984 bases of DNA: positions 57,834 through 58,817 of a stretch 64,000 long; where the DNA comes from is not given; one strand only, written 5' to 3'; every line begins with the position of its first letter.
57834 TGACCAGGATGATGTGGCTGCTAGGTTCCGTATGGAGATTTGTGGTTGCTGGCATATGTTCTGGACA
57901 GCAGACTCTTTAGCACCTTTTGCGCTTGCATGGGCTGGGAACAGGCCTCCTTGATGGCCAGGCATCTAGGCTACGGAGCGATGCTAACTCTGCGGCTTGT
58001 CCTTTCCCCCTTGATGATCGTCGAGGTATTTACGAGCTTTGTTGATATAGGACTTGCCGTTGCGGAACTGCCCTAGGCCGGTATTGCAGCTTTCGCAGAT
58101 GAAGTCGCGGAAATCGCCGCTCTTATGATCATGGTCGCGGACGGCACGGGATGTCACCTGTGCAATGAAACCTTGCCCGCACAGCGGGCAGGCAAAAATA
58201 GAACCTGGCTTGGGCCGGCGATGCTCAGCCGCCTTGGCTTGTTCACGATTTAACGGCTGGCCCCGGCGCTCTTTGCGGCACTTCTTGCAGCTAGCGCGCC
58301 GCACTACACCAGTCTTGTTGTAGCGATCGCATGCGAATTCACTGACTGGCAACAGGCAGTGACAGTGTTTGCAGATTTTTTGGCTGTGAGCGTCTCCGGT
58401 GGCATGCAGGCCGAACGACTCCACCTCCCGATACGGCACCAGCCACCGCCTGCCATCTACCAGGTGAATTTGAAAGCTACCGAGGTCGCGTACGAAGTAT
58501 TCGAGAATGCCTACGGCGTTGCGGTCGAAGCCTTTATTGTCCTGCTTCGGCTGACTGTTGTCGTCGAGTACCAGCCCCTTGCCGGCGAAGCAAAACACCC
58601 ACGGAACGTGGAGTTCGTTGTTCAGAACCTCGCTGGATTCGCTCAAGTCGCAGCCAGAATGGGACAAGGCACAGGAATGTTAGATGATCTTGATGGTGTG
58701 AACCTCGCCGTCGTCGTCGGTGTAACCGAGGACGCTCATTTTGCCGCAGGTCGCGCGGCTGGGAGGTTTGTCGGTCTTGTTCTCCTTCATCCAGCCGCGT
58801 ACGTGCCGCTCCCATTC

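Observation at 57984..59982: Low-GC islet beside gltB: endonuclease VII-like gene plus three tandem paralogous lysine-tailed small proteins (uncharacterised module)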

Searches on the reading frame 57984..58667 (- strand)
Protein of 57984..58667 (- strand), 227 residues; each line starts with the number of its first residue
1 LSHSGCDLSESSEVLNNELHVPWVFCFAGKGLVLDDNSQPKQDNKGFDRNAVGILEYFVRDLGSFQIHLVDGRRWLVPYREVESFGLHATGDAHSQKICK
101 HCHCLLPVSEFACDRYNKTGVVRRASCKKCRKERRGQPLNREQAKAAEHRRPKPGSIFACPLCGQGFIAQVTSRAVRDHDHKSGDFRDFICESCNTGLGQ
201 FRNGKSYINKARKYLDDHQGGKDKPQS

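Call 4: search_protein_families(library=pfam, proteins=[window:57984-58667:-], max_evalue=1)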
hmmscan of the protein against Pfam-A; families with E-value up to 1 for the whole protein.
window:57984-58667:- (227 aa): 5 families
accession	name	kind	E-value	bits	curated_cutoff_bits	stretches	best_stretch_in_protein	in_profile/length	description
PF02945.21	Endonuclease_7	-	7.5e-13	48.6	23.6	1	159-216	25-81/82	Recombination endonuclease VII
PF18275.7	His_Me_b4a2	-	6.3e-06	26.6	25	1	89-133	4-49/52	His-Me finger endonuclease beta4-alpha2 domain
PF14369.11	Zn_ribbon_19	-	0.041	14.5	30.8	1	154-169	18-33/35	zinc-ribbon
PF12511.13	DUF3716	-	0.21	12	22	0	119-134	7-22/59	Protein of unknown function (DUF3716)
PF24292.1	DUF7479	-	0.86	10.2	27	0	126-169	4-42/60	Domain of unknown function (DUF7479)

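Call 5: search_protein_families(library=phrogs, proteins=[window:57984-58667:-], max_evalue=1)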
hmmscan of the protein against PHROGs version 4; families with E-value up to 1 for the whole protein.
window:57984-58667:- (227 aa): 15 families
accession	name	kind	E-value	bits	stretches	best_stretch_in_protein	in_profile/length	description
phrog_2633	-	DNA, RNA and nucleotide metabolism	4.2e-16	60.4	1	93-219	10-140/142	endonuclease VII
phrog_2914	-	DNA, RNA and nucleotide metabolism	5e-11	43.7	1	159-219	97-156/190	endonuclease VII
phrog_423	-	DNA, RNA and nucleotide metabolism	7.3e-10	40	1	159-204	25-70/159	endonuclease VII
phrog_307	-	DNA, RNA and nucleotide metabolism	1.7e-06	29.3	1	176-218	137-179/334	endonuclease VII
phrog_17507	-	DNA, RNA and nucleotide metabolism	2.3e-05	25.1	1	178-216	2-41/65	endonuclease VII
phrog_5558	-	moron, auxiliary metabolic gene and host takeover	0.00032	21.9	1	95-149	64-116/130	Lar-like restriction alleviation protein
phrog_1035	-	DNA, RNA and nucleotide metabolism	0.00059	20.8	1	97-174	64-116/271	endonuclease VII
phrog_11865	-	DNA, RNA and nucleotide metabolism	0.001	20.5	1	177-207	2-32/95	endonuclease VII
phrog_2340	-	DNA, RNA and nucleotide metabolism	0.0016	19.6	1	95-145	7-56/171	endonuclease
phrog_10675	-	unknown function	0.0098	17.1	0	96-142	5-49/98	-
phrog_12813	-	unknown function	0.035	14.9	1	94-136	151-191/199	-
phrog_1891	-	DNA, RNA and nucleotide metabolism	0.21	12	1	115-217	28-122/255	HNH endonuclease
phrog_36860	-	DNA, RNA and nucleotide metabolism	0.35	11.5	0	148-204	27-88/178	HNH endonuclease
phrog_2255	-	DNA, RNA and nucleotide metabolism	0.48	10.9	1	93-165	50-118/211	HNH endonuclease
phrog_7369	-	unknown function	0.53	11.5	0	153-164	11-22/63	-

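Call 8: find_homologous_proteins(query=window:57984-58667:-)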
Query window:57984-58667:- (227 aa): 5 proteins with E <= 0.001 among 114 candidates.
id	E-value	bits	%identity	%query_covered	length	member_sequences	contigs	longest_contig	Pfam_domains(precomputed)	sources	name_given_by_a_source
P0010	4.1e-133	460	87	100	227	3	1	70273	PF02945.22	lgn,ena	-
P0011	1.3e-130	452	84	100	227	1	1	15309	PF02945.22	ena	-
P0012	1.7e-120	419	80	100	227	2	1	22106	PF02945.22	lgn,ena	-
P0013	2.1e-115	402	80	97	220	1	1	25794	PF02945.22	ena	-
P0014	2.3e-109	383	73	100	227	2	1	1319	PF02945.22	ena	-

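Call 9: find_encoding_contigs(protein=P0010, flank=10000, max_places=4)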
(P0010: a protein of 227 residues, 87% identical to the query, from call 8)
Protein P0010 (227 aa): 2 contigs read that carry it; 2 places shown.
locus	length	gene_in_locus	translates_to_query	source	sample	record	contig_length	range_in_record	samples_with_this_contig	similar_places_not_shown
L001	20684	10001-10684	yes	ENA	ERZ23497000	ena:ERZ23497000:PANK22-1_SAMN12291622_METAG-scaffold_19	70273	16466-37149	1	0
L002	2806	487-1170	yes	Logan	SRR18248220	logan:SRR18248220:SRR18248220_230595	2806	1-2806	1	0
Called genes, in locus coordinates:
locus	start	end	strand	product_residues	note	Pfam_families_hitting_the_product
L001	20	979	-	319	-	-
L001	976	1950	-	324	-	PF13391:HNH_2 (weak)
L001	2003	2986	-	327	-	PF13391:HNH_2 (faint)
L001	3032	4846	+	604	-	PF11412:DsbD_N, PF02683:DsbD_TM, PF13899:Thioredoxin_7 (weak)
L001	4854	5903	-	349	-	PF01408:GFO_IDH_MocA, PF02894:GFO_IDH_MocA_C, PF22725:GFO_IDH_MocA_C3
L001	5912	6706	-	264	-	PF06283:ThuA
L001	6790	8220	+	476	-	PF00171:Aldedh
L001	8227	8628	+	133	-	-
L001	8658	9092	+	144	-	-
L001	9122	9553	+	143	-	-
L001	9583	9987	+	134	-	-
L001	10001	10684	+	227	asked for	PF02945:Endonuclease_7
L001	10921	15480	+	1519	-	PF00310:GATase_2, PF04898:Glu_syn_central, PF01645:Glu_synthase, PF01493:GXGXG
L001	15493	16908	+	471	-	PF14691:Fer4_20, PF00890:FAD_binding_2 (weak), PF01266:DAO, PF03486:HI0933_like (weak), PF07992:Pyr_redox_2, PF12831:FAD_oxidored, PF13450:NAD_binding_8, PF01593:Amino_oxidase, +3 more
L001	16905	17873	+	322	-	PF00005:ABC_tran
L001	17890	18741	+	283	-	-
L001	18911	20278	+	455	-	PF00291:PALP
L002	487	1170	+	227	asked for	PF02945:Endonuclease_7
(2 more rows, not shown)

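Call 10: find_encoding_contigs(protein=P0013, flank=10000, max_places=4)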
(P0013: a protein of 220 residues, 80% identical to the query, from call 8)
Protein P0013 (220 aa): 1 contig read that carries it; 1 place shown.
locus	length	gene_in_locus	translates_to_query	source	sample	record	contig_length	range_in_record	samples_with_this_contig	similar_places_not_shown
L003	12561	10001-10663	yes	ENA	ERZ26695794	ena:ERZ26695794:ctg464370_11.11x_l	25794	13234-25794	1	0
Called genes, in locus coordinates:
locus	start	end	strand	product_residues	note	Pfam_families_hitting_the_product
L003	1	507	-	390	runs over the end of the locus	PF00266:Aminotran_5, PF01212:Beta_elim_lyase (weak)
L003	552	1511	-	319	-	-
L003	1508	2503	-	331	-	PF13391:HNH_2 (weak)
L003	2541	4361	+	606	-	PF11412:DsbD_N, PF02683:DsbD_TM, PF13899:Thioredoxin_7 (weak)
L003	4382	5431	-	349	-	PF01408:GFO_IDH_MocA, PF02894:GFO_IDH_MocA_C, PF22725:GFO_IDH_MocA_C3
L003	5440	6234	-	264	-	PF06283:ThuA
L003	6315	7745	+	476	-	PF00171:Aldedh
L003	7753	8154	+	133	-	-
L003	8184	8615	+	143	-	-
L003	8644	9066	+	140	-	-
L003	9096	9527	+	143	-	-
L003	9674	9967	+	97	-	-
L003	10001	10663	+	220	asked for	PF02945:Endonuclease_7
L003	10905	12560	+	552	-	?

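Call 11: find_encoding_contigs(protein=P0011, flank=10000, max_places=4)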
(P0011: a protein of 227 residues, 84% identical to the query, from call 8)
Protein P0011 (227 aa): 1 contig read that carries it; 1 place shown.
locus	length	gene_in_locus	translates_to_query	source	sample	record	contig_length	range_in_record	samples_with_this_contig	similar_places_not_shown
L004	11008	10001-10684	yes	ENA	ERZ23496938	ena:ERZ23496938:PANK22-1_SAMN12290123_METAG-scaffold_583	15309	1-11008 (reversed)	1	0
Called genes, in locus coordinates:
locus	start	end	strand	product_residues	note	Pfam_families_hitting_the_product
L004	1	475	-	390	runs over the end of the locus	PF00266:Aminotran_5, PF01212:Beta_elim_lyase (weak)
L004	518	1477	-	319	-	-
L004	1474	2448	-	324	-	PF13391:HNH_2 (weak)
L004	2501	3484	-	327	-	PF13391:HNH_2 (faint)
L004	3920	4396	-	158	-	-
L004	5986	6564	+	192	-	-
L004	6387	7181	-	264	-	PF06283:ThuA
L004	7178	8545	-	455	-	-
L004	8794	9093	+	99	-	-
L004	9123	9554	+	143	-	-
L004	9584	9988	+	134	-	-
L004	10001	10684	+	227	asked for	PF02945:Endonuclease_7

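Call 24: search_protein_families(library=padloc, proteins=[window:57984-58667:-], max_evalue=1)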
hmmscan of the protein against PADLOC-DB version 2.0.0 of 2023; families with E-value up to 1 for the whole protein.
window:57984-58667:- (227 aa): 1 family
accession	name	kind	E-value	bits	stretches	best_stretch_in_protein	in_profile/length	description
PDLC03494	REase_II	-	4.3e-29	99.9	1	77-217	46-187/190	Type II restriction enzyme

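Call 25: search_protein_families(library=ncbifam, proteins=[window:57984-58667:-], max_evalue=1)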
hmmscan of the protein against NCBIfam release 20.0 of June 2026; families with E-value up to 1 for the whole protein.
window:57984-58667:- (227 aa): 2 families
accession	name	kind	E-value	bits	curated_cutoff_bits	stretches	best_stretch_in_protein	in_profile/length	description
NF011683.0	PRK15103.1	equivalog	0.074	12.1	562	1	87-126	212-251/421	membrane integrity-associated transporter subunit PqiA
NF011481.0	PRK14890.1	equivalog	0.21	11.6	61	0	155-170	25-40/61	putative Zn-ribbon RNA-binding protein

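Call 26: search_solved_structures(query=A4, max_evalue=1, show_alignments=2)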
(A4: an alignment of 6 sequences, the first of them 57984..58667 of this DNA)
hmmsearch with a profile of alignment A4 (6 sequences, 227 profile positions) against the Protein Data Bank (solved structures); distinct sequences matched with E-value up to 1: 1.
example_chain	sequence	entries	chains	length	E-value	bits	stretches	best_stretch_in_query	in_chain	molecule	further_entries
3fc3_A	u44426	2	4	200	5e-34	121.2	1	45-219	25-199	Restriction endonuclease Hpy99I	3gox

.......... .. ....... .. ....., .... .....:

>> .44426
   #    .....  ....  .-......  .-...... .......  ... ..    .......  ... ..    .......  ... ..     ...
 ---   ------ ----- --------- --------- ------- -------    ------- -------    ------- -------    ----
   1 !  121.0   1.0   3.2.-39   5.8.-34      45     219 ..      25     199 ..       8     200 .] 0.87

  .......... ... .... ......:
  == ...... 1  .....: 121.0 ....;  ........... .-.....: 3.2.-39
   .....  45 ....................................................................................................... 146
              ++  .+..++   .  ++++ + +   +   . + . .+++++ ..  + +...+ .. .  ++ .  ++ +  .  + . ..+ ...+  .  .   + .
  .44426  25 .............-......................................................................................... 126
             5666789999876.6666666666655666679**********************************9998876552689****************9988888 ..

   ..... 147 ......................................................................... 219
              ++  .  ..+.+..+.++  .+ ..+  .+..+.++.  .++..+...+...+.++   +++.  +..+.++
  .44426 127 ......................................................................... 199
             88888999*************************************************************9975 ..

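Call 31: predict_structure(alignment_id=A4)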
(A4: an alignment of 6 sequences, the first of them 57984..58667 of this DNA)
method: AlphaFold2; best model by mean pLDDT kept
length: 227 residues; sequences in the alignment: 6
mean_pLDDT: 42.3   pTM: 0.31
mean pLDDT of the five models: 42.3, 39.0, 36.7, 35.4, 32.4
residues with pLDDT >= 90: 0; 70-90: 1; 50-70: 58; < 50: 168
segments of 3 or more residues with pLDDT < 50: 1-29, 45-52, 80-98, 103-106, 113-124, 136-227
pLDDT, mean of each block of 10 residues (from residue 1): 25 23 40 60 50 50 57 60 33 41 53 42 53 53 39 34 42 29 33 41 37 43 35
secondary structure, 60 per line:
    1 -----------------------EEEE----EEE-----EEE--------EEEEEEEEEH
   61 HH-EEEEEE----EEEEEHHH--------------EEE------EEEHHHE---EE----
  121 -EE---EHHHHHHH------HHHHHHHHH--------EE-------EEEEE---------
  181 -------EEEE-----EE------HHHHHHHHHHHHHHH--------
elements in order: E24-27 E32-34 E40-42 E51-59 E64-69 E74-78 E96-98 E105-107 H128-134 H141-149 E167-171 E188-191 H205-219

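Call 34: find_related_loci(query=A4, collection=genome_contigs, flank=6000)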
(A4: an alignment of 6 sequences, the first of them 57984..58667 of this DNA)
Query A4 (227 aa) in genome_contigs; peptide patterns used: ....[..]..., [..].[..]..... (x = any residue, [..] = any of these).
43 stretches matched a pattern, but none encodes a relative of the query by tblastn (E <= 1e-3).

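Call 37: find_related_loci(query=A4, collection=viral_contigs, flank=10000)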
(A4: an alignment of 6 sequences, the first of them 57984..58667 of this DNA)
Query A4 (227 aa) in viral_contigs; peptide patterns used: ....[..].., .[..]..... (x = any residue, [..] = any of these).
33 stretches matched a pattern, but none encodes a relative of the query by tblastn (E <= 1e-3).
